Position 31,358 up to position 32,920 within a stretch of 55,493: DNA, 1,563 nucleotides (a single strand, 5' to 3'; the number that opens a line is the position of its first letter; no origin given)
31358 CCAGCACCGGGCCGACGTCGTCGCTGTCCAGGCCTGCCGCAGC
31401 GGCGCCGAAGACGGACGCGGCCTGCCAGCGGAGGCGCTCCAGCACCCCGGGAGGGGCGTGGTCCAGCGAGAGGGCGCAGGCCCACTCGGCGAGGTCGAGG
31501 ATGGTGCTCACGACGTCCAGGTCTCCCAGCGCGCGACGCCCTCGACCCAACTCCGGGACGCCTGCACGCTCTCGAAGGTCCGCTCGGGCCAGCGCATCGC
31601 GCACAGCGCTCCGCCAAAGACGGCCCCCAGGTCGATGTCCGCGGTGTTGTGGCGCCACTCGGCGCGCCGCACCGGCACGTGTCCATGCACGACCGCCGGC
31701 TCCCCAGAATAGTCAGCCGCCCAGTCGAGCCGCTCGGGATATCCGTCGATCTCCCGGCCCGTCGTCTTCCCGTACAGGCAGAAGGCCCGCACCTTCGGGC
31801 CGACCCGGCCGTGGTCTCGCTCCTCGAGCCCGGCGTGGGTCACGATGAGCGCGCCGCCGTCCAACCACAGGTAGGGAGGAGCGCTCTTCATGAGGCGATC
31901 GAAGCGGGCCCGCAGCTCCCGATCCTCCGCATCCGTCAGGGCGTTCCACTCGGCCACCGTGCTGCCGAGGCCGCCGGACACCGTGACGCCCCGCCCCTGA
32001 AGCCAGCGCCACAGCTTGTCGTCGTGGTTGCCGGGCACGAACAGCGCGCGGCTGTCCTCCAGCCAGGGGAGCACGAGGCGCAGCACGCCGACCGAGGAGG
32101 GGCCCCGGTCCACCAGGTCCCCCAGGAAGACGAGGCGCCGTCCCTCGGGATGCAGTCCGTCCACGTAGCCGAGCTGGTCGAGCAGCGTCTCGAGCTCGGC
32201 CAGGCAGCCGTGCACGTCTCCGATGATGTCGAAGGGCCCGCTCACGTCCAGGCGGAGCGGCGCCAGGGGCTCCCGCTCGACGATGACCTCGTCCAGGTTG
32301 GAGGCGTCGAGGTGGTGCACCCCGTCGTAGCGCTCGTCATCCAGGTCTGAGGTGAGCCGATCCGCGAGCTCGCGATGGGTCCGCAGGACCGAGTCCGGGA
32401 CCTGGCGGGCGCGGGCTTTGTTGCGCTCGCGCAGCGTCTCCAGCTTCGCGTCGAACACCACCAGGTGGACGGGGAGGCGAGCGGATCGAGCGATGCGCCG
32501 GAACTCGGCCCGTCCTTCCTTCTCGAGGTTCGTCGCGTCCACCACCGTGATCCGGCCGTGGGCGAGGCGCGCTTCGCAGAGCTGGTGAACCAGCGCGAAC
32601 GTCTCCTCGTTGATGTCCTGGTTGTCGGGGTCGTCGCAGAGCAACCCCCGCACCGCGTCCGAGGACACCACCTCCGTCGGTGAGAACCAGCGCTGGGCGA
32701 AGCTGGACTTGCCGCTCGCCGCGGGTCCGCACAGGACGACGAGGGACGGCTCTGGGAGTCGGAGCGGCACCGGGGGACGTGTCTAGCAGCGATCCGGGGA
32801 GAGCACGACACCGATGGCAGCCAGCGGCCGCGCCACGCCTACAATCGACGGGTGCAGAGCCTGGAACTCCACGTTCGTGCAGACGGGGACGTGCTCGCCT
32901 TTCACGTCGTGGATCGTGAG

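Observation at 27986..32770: Ligase-less, Hen1-less Pnkp-type kinase-phosphatase heading an operon with an MmgE/PrpD protein and a rhomboid protease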

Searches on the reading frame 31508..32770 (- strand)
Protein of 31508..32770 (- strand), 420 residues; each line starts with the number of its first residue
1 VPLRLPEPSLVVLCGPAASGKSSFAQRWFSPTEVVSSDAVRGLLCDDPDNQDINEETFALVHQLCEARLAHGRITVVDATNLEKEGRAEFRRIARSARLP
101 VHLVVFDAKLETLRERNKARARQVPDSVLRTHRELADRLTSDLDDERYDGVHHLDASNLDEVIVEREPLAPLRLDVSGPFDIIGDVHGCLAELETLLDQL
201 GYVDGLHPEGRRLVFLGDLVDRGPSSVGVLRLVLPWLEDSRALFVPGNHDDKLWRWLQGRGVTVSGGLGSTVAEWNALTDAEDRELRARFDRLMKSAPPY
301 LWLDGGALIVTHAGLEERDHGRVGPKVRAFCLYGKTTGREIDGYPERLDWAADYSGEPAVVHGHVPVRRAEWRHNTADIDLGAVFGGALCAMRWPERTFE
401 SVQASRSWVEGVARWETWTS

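Call 6: search_protein_families(library=pfam, proteins=[window:31508-32770:-], max_evalue=0.01)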
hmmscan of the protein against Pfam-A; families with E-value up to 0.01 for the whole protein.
window:31508-32770:- (420 aa): 5 families
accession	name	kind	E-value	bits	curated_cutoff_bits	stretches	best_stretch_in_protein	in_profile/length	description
PF13671.12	AAA_33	-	7.4e-29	101.3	27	1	10-135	1-139/143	AAA domain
PF00149.33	Metallophos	-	3.4e-16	60.7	21.5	1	179-375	2-167/191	Calcineurin-like phosphoesterase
PF08433.16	KTI12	-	2.6e-06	27.6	22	1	10-128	3-129/271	Chromatin associated protein KTI12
PF13238.12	AAA_18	-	0.00057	20.8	29.4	1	11-121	1-112/128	AAA domain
PF13191.12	AAA_16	-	0.0093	16.9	32.6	0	5-99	21-129/167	AAA ATPase domain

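Call 7: search_protein_families(library=ncbifam, proteins=[window:31508-32770:-], max_evalue=0.01)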
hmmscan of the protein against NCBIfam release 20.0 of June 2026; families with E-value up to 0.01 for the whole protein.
window:31508-32770:- (420 aa): 8 families
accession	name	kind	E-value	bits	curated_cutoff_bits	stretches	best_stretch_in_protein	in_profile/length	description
TIGR04075.1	bacter_Pnkp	equivalog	2.4e-131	439.6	750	1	2-413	2-422/851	polynucleotide kinase-phosphatase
NF010148.0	PRK13625.1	equivalog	6.3e-69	232.2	340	1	180-410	3-238/245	bis(5'-nucleosyl)-tetraphosphatase PrpE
NF001204.0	PRK00166.1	equivalog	3.7e-19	69.1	176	1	182-258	5-75/276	symmetrical bis(5'-nucleosyl)-tetraphosphatase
NF008516.0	PRK11439.1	equivalog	1.8e-11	44.4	326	1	182-250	21-81/218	protein-serine/threonine phosphatase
TIGR00668.1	apaH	equivalog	1.2e-09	38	222.85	1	182-253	5-70/279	bis(5'-nucleosyl)-tetraphosphatase (symmetrical) ApaH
TIGR03574.1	selen_PSTK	equivalog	1.3e-07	31.3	290.5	1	10-132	1-128/249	L-seryl-tRNA(Sec) kinase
TIGR01663.1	PNK-3'Pase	equivalog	8.3e-07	27.7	502.8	1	8-127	364-468/520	bifunctional polynucleotide phosphatase/kinase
NF007425.0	PRK09968.1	equivalog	3.9e-06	26.7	332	1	182-250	19-79/218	protein-serine/threonine phosphatase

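Call 10: find_homologous_proteins(query=window:31508-32770:-, max_evalue=1e-10)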
Query window:31508-32770:- (420 aa): 1420 proteins with E <= 1e-10 among 8000 candidates; the best 120 are listed.
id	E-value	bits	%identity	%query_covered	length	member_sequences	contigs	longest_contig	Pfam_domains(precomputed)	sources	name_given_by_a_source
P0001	8.5e-286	966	100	100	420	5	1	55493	PF00149.34,PF13671.13,PF08433.17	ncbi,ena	-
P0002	3.9e-229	779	89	90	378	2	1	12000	PF00149.34,PF13671.13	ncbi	-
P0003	5.5e-222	755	78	100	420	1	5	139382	PF00149.34,PF13671.13,PF08433.17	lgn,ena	-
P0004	5.8e-219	745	76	100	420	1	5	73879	PF00149.34,PF13671.13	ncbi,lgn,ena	-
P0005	3.2e-203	694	73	100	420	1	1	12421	PF00149.34,PF13671.13,PF08433.17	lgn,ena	-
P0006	2.9e-194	664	70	100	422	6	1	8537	PF00149.34,PF13671.13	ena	-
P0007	1.1e-190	652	69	100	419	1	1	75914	PF00149.34,PF13671.13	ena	-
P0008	5.5e-176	604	64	97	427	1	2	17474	PF00149.34,PF13671.13,PF08433.17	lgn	-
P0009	1.9e-175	602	65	98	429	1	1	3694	PF00149.34,PF13671.13,PF08433.17,PF13401.13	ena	-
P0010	1.3e-173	596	65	95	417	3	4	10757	PF00149.34,PF13671.13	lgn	-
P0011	3.4e-173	595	65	98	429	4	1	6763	PF00149.34,PF13671.13,PF08433.17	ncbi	-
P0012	3.0e-172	592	63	96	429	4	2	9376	PF00149.34,PF13671.13,PF08433.17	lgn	-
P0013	3.4e-172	591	64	98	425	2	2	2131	PF00149.34,PF13671.13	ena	-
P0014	4.0e-172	591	63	97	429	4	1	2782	PF00149.34,PF13671.13,PF08433.17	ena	-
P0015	1.6e-171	589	63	97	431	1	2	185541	PF00149.34,PF13671.13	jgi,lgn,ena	-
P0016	1.3e-170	586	64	97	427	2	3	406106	PF00149.34,PF13671.13,PF08433.17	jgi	-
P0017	1.1e-168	580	62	98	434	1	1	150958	PF00149.34,PF13671.13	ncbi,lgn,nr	ncbi:MAG: AAA family ATPase [Deltaproteobacteria bacterium]|nr:AAA family ATPase [Deltaproteobacteri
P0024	2.1e-140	487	56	97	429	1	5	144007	PF00149.34,PF13671.13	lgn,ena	-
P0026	1.1e-136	474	57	97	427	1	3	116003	PF00149.34,PF13671.13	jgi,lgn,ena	-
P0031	7.7e-110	386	49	98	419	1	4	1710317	PF00149.34,PF13671.13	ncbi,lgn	-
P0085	3.0e-97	344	44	97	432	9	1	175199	PF00149.34,PF13671.13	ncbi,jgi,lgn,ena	-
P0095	9.1e-97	343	46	97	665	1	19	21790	PF05368.20,PF00149.34,PF13671.13,PF13460.13,PF01370.28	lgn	-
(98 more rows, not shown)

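Call 11: find_encoding_contigs(protein=P0003, flank=10000, max_places=3)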
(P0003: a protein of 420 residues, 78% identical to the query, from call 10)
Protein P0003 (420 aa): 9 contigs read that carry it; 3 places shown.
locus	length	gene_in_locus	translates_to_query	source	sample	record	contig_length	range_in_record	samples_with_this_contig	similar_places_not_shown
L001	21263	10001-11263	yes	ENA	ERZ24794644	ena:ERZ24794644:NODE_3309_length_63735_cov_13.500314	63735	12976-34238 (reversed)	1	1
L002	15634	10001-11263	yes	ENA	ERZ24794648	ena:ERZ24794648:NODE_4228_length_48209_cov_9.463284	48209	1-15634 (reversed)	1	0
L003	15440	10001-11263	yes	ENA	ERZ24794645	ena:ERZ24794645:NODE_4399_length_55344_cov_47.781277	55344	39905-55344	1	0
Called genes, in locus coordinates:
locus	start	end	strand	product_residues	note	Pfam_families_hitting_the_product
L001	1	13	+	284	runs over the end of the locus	PF03009:GDPD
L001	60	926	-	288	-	-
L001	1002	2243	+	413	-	PF03453:MoeA_N, PF00994:MoCF_biosynth, PF03454:MoeA_C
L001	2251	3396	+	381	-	PF01656:CbiA, PF09140:MipZ (weak), PF10609:ParA, PF13614:AAA_31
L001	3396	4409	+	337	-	PF13353:Fer4_12 (weak), PF04055:Radical_SAM, PF06463:Mob_synth_C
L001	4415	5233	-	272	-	PF02634:FdhD-NarQ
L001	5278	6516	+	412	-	-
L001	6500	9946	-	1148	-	PF12770:CHAT, PF13191:AAA_16, PF00069:Pkinase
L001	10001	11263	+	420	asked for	PF08433:KTI12, PF13671:AAA_33, PF00149:Metallophos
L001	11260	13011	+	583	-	PF03972:MmgE_PrpD_N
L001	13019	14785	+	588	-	PF01694:Rhomboid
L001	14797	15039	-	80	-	-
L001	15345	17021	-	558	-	PF15780:ASH (weak), PF07610:DUF1573 (faint), PF22073:Cep192_D4 (weak), PF22544:HYDIN_VesB_CFA65-like_Ig (weak)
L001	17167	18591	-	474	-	PF04715: (weak), PF00425:Chorismate_bind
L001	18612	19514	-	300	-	-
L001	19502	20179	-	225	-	PF02581:TMP-TENI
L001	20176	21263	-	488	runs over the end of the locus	PF00072:Response_reg, PF00158:Sigma54_activat, PF01078:Mg_chelatase (faint), PF14532:Sigma54_activ_2, PF00004:AAA (weak), PF07728:AAA_5, PF25601:AAA_lid_14, PF02954:HTH_8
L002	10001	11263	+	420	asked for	PF08433:KTI12, PF13671:AAA_33, PF00149:Metallophos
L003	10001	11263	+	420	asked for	PF08433:KTI12, PF13671:AAA_33, PF00149:Metallophos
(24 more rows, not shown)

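Call 12: find_encoding_contigs(protein=P0007, flank=10000, max_places=2)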
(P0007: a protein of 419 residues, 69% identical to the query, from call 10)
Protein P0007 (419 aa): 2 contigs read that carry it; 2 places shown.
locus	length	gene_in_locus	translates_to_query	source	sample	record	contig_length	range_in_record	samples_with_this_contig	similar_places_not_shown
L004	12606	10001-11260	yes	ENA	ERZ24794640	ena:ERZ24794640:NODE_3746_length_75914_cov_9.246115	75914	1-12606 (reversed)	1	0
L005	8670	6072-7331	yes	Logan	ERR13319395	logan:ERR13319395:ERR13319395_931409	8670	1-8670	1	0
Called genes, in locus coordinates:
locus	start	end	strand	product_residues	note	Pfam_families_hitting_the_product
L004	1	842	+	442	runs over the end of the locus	PF03453:MoeA_N, PF00994:MoCF_biosynth, PF03454:MoeA_C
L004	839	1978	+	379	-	PF03205:MobB, PF12804:NTP_transf_3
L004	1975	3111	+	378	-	PF01656:CbiA, PF09140:MipZ (weak), PF10609:ParA, PF13614:AAA_31 (weak)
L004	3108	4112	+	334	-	PF13353:Fer4_12 (weak), PF04055:Radical_SAM, PF06463:Mob_synth_C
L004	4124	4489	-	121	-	PF06127:Mpo1-like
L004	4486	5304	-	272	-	PF02634:FdhD-NarQ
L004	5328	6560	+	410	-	-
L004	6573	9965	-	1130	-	PF12770:CHAT (faint), PF13191:AAA_16 (weak), PF00069:Pkinase (weak)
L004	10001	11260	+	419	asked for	PF13671:AAA_33, PF00149:Metallophos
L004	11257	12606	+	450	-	?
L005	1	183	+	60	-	?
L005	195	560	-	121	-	PF06127:Mpo1-like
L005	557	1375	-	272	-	PF02634:FdhD-NarQ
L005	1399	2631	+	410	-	-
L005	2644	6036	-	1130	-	PF12770:CHAT (faint), PF13191:AAA_16 (weak), PF00069:Pkinase (weak)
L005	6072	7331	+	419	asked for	PF13671:AAA_33, PF00149:Metallophos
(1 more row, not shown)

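Call 13: find_encoding_contigs(protein=P0017, flank=10000, max_places=2)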
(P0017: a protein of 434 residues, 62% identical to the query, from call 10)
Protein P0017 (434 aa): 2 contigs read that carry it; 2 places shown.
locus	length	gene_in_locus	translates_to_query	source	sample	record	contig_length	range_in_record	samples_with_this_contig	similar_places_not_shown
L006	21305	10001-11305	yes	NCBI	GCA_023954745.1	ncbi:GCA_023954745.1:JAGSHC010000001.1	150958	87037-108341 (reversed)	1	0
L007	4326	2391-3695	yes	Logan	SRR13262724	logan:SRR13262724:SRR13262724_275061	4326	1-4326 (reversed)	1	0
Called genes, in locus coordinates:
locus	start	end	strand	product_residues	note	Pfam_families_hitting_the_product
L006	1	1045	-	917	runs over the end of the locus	-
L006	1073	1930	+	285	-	PF03009:GDPD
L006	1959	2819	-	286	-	-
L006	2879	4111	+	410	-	PF03453:MoeA_N, PF00994:MoCF_biosynth, PF03454:MoeA_C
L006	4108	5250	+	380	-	PF03205:MobB, PF12804:NTP_transf_3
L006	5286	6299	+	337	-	PF13353:Fer4_12 (weak), PF04055:Radical_SAM, PF06463:Mob_synth_C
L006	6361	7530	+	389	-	-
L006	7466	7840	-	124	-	PF06127:Mpo1-like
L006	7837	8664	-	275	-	PF02634:FdhD-NarQ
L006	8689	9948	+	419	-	-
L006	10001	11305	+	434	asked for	PF13671:AAA_33, PF00149:Metallophos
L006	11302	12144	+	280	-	PF03972:MmgE_PrpD_N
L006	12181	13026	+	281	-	PF19305:MmgE_PrpD_C (faint)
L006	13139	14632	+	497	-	PF01694:Rhomboid, PF14559:TPR_19 (faint)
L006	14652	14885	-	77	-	-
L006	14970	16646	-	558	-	PF15780:ASH (faint), PF22073:Cep192_D4 (faint), PF22544:HYDIN_VesB_CFA65-like_Ig (weak)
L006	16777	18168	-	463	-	PF04715: (weak), PF00425:Chorismate_bind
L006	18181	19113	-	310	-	-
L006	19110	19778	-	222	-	PF02581:TMP-TENI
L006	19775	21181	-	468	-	PF00072:Response_reg, PF00004:AAA (faint), PF00158:Sigma54_activat, PF01078:Mg_chelatase (faint), PF14532:Sigma54_activ_2, PF07728:AAA_5, PF25601:AAA_lid_14, PF02954:HTH_8, +1 more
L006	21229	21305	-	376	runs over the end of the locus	PF00512:HisKA, PF02518:HATPase_c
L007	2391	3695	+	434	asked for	PF13671:AAA_33, PF00149:Metallophos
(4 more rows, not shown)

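Call 14: find_encoding_contigs(protein=P0024, flank=10000, max_places=1)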
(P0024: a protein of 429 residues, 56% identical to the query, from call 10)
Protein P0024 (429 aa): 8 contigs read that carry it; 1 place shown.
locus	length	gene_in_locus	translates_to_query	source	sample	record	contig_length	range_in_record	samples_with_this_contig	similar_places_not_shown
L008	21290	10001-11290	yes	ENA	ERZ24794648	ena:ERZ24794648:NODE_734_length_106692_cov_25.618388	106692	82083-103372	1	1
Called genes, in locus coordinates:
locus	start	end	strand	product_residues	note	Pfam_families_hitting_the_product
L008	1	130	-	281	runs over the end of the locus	-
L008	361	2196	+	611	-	PF00384:Molybdopterin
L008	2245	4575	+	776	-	-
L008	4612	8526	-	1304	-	PF12770:CHAT, PF13191:AAA_16, PF00069:Pkinase, PF07714:PK_Tyr_Ser-Thr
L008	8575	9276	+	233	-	PF08281:Sigma70_r4_2 (faint)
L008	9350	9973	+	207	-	-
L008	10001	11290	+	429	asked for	PF13671:AAA_33, PF00149:Metallophos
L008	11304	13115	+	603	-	PF03972:MmgE_PrpD_N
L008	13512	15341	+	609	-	PF01694:Rhomboid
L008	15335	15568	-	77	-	-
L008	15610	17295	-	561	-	PF15780:ASH (weak), PF22064:Cep192_D2 (faint), PF22073:Cep192_D4, PF22544:HYDIN_VesB_CFA65-like_Ig, PF12371:TMEM131_like_N (faint)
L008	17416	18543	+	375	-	PF00082:Peptidase_S8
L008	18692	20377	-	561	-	PF22064:Cep192_D2 (faint), PF07610:DUF1573 (faint), PF12371:TMEM131_like_N (faint), PF15780:ASH, PF22073:Cep192_D4, PF22544:HYDIN_VesB_CFA65-like_Ig, PF24499:Ig_TMEM131L_4 (faint)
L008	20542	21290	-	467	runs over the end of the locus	PF00425:Chorismate_bind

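Call 15: find_encoding_contigs(protein=P0031, flank=10000, max_places=1)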
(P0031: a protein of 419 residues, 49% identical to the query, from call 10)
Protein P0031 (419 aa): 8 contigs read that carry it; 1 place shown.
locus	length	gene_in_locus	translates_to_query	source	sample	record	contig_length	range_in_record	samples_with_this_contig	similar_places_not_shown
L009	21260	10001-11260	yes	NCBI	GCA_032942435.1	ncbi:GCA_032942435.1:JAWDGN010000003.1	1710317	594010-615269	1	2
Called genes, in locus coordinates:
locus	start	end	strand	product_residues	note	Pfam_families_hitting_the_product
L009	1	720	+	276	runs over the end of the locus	PF13191:AAA_16, PF01637:ATPase_2, PF13401:AAA_22, PF09848:SLFN-g3_helicase (weak)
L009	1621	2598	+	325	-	PF10223:Menorin_N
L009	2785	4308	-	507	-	-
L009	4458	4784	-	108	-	PF02452:PemK_toxin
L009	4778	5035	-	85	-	PF04014:MazE_antitoxin (weak)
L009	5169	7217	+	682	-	-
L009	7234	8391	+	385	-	PF09949:APP1_cat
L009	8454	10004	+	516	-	-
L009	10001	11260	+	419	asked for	PF13671:AAA_33, PF00149:Metallophos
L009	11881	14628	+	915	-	-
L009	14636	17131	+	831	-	-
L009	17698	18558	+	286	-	-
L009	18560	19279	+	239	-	-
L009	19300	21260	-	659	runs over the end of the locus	-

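Call 16: find_encoding_contigs(protein=P0016, flank=10000, max_places=1)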
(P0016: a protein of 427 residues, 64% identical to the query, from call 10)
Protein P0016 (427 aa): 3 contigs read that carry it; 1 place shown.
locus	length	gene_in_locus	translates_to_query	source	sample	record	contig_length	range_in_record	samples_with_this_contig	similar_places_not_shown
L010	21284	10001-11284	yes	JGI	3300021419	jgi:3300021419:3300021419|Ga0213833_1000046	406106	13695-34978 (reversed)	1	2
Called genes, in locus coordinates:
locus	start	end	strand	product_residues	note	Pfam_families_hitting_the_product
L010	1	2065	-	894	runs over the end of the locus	-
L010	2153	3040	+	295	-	PF03009:GDPD, PF13653:GDPD_2 (faint)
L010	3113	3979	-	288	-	-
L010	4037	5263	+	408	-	PF03453:MoeA_N, PF00994:MoCF_biosynth, PF03454:MoeA_C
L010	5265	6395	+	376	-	PF03205:MobB, PF12804:NTP_transf_3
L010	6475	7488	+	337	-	PF13353:Fer4_12 (weak), PF04055:Radical_SAM, PF06463:Mob_synth_C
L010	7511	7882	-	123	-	PF06127:Mpo1-like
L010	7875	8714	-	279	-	PF02634:FdhD-NarQ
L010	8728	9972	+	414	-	-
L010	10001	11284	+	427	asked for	PF08433:KTI12, PF13671:AAA_33, PF00149:Metallophos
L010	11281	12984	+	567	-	PF03972:MmgE_PrpD_N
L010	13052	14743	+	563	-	PF01694:Rhomboid, PF14559:TPR_19 (faint), PF13428:TPR_14 (faint)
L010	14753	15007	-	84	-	-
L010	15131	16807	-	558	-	PF07610:DUF1573 (faint), PF12371:TMEM131_like_N (faint), PF22073:Cep192_D4 (faint), PF22544:HYDIN_VesB_CFA65-like_Ig (weak), PF15780:ASH (weak)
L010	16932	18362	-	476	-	PF04715:, PF00425:Chorismate_bind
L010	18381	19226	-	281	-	-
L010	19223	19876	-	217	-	PF02581:TMP-TENI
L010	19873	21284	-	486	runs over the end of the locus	PF00072:Response_reg, PF00004:AAA (faint), PF00158:Sigma54_activat, PF14532:Sigma54_activ_2, PF07728:AAA_5, PF25601:AAA_lid_14, PF02954:HTH_8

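Call 23: find_related_loci(query=A1, collection=genome_contigs, flank=10000)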
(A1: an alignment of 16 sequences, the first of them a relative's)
Query A1 (420 aa) in genome_contigs; peptide patterns used: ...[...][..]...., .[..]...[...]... (x = any residue, [..] = any of these).
600 stretches matched a pattern (row limit reached: there are more); 590 encode a relative of the query (tblastn E <= 1e-3); the best 80 are kept; 80 distinct loci.
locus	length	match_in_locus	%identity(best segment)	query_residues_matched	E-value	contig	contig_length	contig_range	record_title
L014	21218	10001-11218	45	3-404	7e-106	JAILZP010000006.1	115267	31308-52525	MAG: Peptococcaceae bacterium isolate HOT.CON.130 NODE_129_length_115267_cov_12.735159, whole genome shotgun sequence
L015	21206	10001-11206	48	9-410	2e-105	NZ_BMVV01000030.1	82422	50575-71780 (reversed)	Streptomyces omiyaensis strain JCM 4806 sequence030, whole genome shotgun sequence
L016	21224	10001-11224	48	3-410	5e-105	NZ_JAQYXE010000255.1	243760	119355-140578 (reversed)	Streptomyces sp. JV176 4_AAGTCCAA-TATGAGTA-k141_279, whole genome shotgun sequence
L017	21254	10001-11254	46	3-410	2e-104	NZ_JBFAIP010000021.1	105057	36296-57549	Streptomyces sp. NPDC050636 NPDC050636_112_F5.ctg-0021, whole genome shotgun sequence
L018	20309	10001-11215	46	9-410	7e-104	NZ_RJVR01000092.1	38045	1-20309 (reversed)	Actinacidiphila soli strain LAM7114 Z_ctg500, whole genome shotgun sequence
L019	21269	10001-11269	45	1-412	4e-103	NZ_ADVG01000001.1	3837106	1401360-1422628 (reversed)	Ktedonobacter racemifer DSM 44963 strain SOSP1-21 Krac_Contig206, whole genome shotgun sequence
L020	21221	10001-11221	47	9-412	9e-103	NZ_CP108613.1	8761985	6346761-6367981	Streptomyces sp. NBC_01166 chromosome, complete genome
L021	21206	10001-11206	46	9-410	8e-103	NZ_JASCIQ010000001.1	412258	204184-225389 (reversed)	Streptomyces cavernicola strain B-S-A6 1, whole genome shotgun sequence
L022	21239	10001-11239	47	3-412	2e-102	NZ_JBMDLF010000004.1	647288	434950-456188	Streptomyces sp. MAR4 CNX-425 contig_3, whole genome shotgun sequence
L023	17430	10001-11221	47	9-412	2e-102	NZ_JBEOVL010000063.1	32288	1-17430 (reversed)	Streptomyces sp. NPDC002793 NPDC002793_13_A10.ctg-0063, whole genome shotgun sequence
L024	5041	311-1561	47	3-412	2e-102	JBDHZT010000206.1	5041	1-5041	MAG: Nocardioidaceae bacterium isolate AS-MESO-3CA.287 NODE_66712_length_5041_cov_3.247381, whole genome shotgun sequenc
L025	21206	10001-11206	47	9-410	4e-102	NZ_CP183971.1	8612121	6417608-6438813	Streptomyces sp. E-08 chromosome, complete genome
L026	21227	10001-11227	47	9-417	7e-102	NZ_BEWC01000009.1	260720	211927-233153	Streptomyces ardesiacus strain NBRC 15402, whole genome shotgun sequence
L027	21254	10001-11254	46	3-410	1e-101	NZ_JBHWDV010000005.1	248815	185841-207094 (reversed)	Streptomyces sp. NPDC059649 NPDC059649_T37_D1.ctg-0005, whole genome shotgun sequence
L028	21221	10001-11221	46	9-412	8e-102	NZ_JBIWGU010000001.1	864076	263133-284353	Streptomyces sp. NPDC094448 NPDC094448_188_E11.ctg-0001, whole genome shotgun sequence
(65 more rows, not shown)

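Call 27: list_cluster_members(proteins=[P0001, P0004, P0031])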
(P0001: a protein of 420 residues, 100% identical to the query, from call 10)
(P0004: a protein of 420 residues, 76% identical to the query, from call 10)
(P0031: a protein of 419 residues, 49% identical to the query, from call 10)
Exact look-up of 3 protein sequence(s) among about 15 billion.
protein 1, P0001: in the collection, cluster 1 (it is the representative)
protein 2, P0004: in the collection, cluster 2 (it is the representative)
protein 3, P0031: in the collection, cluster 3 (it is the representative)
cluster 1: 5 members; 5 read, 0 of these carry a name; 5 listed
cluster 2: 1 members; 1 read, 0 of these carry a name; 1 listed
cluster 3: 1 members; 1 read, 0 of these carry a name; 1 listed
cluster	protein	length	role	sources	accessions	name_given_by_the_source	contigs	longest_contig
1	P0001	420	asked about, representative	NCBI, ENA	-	-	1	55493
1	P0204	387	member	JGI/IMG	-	-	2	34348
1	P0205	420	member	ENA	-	-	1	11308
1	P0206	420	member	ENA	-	-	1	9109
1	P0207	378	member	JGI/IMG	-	-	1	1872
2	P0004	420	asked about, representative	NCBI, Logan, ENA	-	-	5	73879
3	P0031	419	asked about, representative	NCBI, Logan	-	-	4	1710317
